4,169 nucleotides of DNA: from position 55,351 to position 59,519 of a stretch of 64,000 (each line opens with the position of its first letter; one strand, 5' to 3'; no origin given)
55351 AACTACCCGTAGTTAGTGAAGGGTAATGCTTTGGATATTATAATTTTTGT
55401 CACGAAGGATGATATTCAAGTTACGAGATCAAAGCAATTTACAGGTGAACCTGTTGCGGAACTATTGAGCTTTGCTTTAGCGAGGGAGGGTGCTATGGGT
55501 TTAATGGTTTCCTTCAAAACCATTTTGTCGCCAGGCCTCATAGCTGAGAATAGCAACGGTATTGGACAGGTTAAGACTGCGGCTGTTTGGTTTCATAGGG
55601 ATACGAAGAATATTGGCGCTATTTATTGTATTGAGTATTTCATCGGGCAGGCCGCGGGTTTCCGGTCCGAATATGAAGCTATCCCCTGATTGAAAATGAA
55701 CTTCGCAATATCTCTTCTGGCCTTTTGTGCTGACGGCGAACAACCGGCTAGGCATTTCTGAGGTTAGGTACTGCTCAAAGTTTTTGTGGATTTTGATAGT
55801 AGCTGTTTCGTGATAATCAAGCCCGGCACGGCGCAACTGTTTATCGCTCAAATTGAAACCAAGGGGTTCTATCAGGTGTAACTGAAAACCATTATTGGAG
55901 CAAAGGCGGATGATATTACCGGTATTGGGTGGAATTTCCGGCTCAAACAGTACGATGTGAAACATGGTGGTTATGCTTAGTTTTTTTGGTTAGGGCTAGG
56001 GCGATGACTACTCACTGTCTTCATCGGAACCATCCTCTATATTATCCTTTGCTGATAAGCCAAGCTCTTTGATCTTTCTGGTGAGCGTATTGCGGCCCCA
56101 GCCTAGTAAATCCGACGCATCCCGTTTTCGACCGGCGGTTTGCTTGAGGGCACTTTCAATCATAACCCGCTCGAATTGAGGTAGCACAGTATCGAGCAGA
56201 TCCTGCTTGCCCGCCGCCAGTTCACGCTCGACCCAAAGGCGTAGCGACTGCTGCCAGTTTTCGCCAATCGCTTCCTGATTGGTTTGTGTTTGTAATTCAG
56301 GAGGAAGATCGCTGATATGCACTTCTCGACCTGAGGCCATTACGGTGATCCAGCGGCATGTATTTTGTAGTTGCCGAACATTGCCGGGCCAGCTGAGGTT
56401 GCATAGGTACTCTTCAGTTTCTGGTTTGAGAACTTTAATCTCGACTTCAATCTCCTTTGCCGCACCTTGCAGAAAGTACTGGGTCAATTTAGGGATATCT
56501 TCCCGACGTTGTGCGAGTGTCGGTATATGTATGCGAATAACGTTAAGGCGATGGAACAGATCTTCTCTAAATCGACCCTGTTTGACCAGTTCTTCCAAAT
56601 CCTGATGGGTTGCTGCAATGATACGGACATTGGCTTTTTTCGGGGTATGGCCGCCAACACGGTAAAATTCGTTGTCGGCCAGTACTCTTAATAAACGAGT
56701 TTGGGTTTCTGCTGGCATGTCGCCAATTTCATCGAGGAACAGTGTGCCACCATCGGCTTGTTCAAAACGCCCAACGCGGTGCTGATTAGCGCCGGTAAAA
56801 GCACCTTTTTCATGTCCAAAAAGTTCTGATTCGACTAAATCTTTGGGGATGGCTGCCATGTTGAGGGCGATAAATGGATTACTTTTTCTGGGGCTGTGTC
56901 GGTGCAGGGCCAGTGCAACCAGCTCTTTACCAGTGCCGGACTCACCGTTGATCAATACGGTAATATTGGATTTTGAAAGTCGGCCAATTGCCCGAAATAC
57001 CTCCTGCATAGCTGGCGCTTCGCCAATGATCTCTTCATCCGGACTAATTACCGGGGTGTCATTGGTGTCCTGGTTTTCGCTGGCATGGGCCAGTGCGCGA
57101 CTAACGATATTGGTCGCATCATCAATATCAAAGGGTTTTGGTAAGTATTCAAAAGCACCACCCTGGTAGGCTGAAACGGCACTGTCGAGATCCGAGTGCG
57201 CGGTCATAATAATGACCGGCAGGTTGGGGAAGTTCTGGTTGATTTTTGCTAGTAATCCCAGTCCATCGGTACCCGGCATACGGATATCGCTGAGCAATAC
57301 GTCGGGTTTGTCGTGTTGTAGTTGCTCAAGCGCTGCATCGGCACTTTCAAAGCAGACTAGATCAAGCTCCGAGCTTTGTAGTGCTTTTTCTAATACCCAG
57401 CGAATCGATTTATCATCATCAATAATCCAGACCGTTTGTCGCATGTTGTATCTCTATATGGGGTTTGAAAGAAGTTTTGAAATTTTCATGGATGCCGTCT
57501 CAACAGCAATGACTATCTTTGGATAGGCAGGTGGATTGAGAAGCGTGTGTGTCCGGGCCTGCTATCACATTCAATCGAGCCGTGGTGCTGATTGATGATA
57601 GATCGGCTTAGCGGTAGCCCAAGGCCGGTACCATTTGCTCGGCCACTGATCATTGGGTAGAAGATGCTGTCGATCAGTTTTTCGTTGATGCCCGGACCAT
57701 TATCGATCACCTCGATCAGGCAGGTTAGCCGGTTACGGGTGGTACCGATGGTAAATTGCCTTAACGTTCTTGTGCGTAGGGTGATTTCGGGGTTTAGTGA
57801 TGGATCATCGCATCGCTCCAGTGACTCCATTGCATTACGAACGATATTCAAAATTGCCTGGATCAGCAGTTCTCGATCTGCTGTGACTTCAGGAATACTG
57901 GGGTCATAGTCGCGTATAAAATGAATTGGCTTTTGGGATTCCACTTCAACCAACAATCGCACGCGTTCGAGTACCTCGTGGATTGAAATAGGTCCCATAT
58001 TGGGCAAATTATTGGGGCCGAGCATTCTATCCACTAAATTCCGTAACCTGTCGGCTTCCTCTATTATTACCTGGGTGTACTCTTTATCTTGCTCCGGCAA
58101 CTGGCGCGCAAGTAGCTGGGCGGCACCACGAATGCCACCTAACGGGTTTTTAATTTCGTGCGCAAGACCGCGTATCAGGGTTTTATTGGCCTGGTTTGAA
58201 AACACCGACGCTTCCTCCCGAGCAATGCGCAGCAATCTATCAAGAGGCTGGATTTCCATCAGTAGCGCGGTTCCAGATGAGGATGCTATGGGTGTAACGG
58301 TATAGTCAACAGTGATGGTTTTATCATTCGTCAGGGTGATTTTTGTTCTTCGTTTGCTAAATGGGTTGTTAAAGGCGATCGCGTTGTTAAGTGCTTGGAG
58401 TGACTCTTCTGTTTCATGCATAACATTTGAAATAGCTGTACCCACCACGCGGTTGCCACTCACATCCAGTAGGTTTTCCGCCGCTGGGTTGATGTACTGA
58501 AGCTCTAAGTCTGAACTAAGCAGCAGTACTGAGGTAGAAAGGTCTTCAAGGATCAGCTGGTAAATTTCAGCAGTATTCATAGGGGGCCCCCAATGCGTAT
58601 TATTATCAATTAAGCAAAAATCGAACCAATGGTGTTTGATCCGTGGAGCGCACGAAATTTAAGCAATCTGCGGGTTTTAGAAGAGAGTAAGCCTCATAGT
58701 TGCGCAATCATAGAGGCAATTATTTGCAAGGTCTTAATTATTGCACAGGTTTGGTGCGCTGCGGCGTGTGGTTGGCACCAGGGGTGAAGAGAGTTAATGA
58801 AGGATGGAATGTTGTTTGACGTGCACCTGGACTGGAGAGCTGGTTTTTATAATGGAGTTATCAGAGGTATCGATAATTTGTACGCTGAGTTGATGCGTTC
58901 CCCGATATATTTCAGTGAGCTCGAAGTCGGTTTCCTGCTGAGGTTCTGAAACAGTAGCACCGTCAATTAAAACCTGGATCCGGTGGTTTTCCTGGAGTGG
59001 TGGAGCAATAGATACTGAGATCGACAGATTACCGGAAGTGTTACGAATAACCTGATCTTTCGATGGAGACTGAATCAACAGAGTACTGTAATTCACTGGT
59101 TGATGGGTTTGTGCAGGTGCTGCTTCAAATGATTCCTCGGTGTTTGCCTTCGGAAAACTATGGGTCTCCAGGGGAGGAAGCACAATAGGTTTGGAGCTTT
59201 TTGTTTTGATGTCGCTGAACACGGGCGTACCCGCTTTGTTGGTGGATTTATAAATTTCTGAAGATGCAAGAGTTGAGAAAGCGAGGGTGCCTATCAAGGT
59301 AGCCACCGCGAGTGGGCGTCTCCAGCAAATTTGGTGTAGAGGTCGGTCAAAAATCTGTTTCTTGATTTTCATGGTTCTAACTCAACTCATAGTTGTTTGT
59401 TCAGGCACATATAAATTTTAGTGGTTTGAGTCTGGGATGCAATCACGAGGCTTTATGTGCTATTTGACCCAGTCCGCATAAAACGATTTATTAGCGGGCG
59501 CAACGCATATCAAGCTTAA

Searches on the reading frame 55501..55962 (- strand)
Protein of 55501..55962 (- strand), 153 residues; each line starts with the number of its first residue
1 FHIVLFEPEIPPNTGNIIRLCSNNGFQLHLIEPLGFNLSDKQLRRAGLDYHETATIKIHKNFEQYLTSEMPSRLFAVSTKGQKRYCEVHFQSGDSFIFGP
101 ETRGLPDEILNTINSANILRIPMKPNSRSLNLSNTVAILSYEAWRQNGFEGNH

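Call 20: search_protein_families(library=pfam, proteins=[window:55501-55962:-], max_evalue=0.001)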
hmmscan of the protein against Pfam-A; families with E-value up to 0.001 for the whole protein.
window:55501-55962:- (153 aa): 1 family
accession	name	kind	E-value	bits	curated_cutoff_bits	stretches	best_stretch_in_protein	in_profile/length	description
PF00588.24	SpoU_methylase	-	6e-32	111.1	29.7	1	2-141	3-142/142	SpoU rRNA Methylase family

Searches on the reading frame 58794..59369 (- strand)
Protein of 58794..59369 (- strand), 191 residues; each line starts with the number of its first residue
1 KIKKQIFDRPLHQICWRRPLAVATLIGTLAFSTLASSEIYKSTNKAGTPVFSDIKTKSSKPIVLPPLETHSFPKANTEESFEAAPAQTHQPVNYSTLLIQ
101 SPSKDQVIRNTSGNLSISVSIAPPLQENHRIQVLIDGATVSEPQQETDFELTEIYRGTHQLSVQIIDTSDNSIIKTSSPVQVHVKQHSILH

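Call 20: search_protein_families(library=pfam, proteins=[window:58794-59369:-], max_evalue=0.001)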
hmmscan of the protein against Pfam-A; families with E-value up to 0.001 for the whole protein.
window:58794-59369:- (191 aa): 1 family
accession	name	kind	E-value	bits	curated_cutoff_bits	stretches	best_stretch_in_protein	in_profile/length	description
PF13511.11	DUF4124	-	0.00023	21.8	22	1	28-67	3-45/56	Domain of unknown function (DUF4124)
